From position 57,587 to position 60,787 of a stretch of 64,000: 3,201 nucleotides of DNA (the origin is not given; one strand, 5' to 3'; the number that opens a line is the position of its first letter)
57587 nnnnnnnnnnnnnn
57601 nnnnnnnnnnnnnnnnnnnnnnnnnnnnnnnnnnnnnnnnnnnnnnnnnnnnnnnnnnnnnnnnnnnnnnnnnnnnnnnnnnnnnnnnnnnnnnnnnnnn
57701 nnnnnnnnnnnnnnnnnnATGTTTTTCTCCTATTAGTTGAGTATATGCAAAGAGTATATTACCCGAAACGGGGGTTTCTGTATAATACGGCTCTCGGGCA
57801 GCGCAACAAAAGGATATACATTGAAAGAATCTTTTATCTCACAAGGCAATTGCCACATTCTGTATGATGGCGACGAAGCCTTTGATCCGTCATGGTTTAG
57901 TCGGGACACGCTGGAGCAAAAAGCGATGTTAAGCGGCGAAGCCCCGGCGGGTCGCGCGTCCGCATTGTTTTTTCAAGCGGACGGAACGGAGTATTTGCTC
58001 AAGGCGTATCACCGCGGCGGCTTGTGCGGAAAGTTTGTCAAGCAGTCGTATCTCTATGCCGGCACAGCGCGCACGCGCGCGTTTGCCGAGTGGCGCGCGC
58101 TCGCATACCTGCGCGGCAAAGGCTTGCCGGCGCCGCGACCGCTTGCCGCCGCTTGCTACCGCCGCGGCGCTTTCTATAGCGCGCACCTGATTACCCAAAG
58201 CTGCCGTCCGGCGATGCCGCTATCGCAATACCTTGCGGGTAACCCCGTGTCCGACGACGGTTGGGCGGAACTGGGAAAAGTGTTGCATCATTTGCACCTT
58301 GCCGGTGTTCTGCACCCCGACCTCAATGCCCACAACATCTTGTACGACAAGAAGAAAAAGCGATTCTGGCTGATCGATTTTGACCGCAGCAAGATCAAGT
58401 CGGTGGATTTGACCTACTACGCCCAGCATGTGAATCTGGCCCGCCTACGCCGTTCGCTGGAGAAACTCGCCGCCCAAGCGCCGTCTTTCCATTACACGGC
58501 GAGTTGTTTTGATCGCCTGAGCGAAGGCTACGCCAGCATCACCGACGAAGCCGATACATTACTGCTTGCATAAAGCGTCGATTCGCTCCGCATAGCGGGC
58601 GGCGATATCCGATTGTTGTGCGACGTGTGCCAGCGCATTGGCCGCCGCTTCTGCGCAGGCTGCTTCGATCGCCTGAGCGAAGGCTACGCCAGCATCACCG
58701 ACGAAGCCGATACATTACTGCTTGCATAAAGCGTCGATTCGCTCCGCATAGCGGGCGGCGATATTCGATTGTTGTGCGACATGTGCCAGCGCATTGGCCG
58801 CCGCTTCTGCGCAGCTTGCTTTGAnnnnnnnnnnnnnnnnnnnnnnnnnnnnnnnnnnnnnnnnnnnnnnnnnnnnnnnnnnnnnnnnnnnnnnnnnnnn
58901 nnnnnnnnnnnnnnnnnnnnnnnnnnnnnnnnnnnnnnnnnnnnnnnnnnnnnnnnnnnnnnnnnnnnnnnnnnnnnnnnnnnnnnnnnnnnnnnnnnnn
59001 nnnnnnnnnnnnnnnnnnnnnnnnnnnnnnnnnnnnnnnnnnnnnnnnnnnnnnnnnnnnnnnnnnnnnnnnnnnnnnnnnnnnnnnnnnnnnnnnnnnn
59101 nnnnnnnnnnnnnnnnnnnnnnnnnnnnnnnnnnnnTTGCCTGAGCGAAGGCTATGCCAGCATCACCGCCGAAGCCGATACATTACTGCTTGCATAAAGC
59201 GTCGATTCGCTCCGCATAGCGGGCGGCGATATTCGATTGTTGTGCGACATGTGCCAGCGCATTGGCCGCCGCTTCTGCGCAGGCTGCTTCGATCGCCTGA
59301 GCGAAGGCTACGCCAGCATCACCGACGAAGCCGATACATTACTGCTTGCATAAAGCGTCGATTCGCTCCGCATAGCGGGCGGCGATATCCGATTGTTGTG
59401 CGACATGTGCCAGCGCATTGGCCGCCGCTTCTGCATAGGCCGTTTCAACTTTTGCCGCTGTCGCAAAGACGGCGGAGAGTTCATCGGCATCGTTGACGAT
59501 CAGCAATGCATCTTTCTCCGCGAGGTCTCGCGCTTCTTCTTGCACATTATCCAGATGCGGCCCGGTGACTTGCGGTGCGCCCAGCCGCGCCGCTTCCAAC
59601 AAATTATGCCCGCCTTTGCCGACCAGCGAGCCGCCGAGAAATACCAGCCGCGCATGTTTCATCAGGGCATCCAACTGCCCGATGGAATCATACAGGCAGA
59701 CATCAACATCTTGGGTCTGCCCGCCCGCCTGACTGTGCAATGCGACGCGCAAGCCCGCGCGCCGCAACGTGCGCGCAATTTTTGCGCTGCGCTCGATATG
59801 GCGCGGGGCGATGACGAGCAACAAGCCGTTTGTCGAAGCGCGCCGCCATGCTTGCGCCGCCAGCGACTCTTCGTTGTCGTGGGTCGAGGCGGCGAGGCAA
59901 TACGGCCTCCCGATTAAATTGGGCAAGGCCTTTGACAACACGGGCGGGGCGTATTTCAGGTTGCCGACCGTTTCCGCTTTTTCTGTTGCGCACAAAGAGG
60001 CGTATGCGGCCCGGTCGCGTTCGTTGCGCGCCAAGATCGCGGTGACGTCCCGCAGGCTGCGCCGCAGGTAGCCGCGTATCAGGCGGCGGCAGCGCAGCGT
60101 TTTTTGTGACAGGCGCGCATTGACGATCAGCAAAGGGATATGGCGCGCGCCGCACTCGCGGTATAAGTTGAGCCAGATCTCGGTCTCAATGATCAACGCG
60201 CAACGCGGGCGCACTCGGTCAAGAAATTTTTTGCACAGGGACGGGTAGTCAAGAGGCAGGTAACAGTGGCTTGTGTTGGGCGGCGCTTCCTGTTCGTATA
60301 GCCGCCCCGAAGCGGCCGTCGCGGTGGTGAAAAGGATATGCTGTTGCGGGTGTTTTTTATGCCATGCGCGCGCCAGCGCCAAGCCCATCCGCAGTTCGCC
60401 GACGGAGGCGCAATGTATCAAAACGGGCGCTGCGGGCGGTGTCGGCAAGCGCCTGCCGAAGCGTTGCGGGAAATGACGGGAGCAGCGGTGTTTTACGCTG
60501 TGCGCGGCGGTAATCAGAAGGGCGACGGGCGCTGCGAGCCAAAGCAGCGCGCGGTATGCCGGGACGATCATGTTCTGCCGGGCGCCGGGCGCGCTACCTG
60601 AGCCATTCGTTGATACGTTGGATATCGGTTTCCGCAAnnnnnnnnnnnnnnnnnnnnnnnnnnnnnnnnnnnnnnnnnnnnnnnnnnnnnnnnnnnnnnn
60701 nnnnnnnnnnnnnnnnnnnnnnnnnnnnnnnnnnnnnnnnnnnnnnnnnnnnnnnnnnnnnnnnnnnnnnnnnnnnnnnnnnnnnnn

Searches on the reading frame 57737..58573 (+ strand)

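Call 3: search_protein_families(library=pfam, proteins=[window:57737-58573:+], max_evalue=0.01)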
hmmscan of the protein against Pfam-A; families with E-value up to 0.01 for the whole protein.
window:57737-58573:+ (278 aa): 6 families
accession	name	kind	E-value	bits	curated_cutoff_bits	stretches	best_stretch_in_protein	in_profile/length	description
PF06293.20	Kdo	-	1.1e-35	123.4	21.3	1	68-244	12-193/207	Lipopolysaccharide kinase (Kdo/WaaP) family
PF19974.5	TCAD9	-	1.5e-06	28.1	40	1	186-220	294-326/429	Ternary complex associated domain 9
PF01636.29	APH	-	2.6e-06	27.8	23.2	0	110-188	32-109/239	Phosphotransferase enzyme family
PF00069.31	Pkinase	-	7.3e-06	26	31.7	1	177-220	105-147/263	Protein kinase domain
PF01163.29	RIO1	-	0.0001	22.5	22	1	110-216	50-149/187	RIO domain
PF22303.2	OspG_kinase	-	0.0069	16.9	27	0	181-217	93-129/152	Protein kinase OspG, kinase domain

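Call 4: search_protein_families(library=ncbifam, proteins=[window:57737-58573:+], max_evalue=0.01)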
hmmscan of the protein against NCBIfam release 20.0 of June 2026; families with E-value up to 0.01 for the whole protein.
window:57737-58573:+ (278 aa): 11 families
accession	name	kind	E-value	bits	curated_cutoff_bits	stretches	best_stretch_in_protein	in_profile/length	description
NF002475.0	PRK01723.1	equivalog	3e-65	219.6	142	1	34-268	6-238/241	3-deoxy-D-manno-octulosonic acid kinase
TIGR03724.2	arch_bud32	equivalog_domain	3.7e-09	36.3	125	1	112-273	37-177/193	KEOPS complex kinase/ATPase Bud32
NF011464.0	PRK14879.1-7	equivalog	3e-07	30.4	246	1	178-271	111-194/221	Kae1-associated kinase Bud32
NF011460.0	PRK14879.1-1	equivalog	5.5e-07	29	199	1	178-273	117-205/232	Kae1-associated kinase Bud32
NF011462.0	PRK14879.1-3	equivalog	5.6e-06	26.2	174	1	176-242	88-149/192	Kae1-associated kinase Bud32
NF007174.0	PRK09605.1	equivalog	2.6e-05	22.9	447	1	172-274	429-520/535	bifunctional N(6)-L-threonylcarbamoyladenine synthase/serine/threonine protein kinase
NF011463.0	PRK14879.1-4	equivalog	0.00018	21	188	1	177-271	121-205/237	Kae1-associated kinase Bud32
NF038151.1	lanthi_synth_III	equivalog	0.00023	19.7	575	1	176-220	342-385/833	class III lanthionine synthetase LanKC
NF041408.1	XopAU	subfamily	0.0013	18.4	450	1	189-215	347-373/498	XopAU family type III secretion system effector serine/threonine kinase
NF047741.1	antiphage_MADS6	equivalog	0.0031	16.1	460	1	181-223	310-351/612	methylation-associated defense system protein kinase MAD6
NF011461.0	PRK14879.1-2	equivalog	0.0033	17.2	372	0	169-267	100-191/225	Kae1-associated kinase Bud32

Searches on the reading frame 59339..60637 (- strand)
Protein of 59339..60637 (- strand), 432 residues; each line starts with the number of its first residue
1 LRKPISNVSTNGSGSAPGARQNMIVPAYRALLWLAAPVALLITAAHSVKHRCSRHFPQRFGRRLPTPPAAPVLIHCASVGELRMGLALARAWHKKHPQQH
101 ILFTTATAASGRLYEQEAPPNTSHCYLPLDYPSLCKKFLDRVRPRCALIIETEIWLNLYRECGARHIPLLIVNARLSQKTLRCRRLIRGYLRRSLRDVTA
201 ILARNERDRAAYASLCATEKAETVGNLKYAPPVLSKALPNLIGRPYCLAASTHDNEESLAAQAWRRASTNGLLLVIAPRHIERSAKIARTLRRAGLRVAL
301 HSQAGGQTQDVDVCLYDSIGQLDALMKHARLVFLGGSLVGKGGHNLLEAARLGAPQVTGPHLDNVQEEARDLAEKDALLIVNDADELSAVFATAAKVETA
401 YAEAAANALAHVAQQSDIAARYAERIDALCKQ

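Call 3: search_protein_families(library=pfam, proteins=[window:59339-60637:-], max_evalue=0.01)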
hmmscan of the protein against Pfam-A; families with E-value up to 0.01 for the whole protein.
window:59339-60637:- (432 aa): 2 families
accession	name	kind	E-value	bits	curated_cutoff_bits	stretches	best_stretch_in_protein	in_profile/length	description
PF04413.22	Glycos_transf_N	-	1.9e-49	168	23.9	1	55-230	2-178/179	3-Deoxy-D-manno-octulosonic-acid transferase (kdotransferase)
PF00534.26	Glycos_transf_1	-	0.0028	17.7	26.4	1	302-399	66-160/172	Glycosyl transferases group 1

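Call 4: search_protein_families(library=ncbifam, proteins=[window:59339-60637:-], max_evalue=0.01)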
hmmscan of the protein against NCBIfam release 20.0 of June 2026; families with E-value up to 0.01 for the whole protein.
window:59339-60637:- (432 aa): 5 families
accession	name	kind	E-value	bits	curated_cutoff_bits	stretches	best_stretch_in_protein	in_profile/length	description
NF004388.0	PRK05749.1-4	equivalog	1.7e-80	270.7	438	1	27-428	6-419/425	lipid IV(A) 3-deoxy-D-manno-octulosonic acid transferase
NF004386.0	PRK05749.1-2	equivalog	4.4e-75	253.1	524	1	26-430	4-427/433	lipid IV(A) 3-deoxy-D-manno-octulosonic acid transferase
NF004387.0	PRK05749.1-3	equivalog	1.2e-58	199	617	1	22-401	7-394/440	lipid IV(A) 3-deoxy-D-manno-octulosonic acid transferase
NF004385.0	PRK05749.1-1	equivalog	2.7e-58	197.6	590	1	26-401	4-394/425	lipid IV(A) 3-deoxy-D-manno-octulosonic acid transferase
NF004389.0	PRK05749.1-5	equivalog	1.4e-57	195.5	363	1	28-410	5-391/402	lipid IV(A) 3-deoxy-D-manno-octulosonic acid transferase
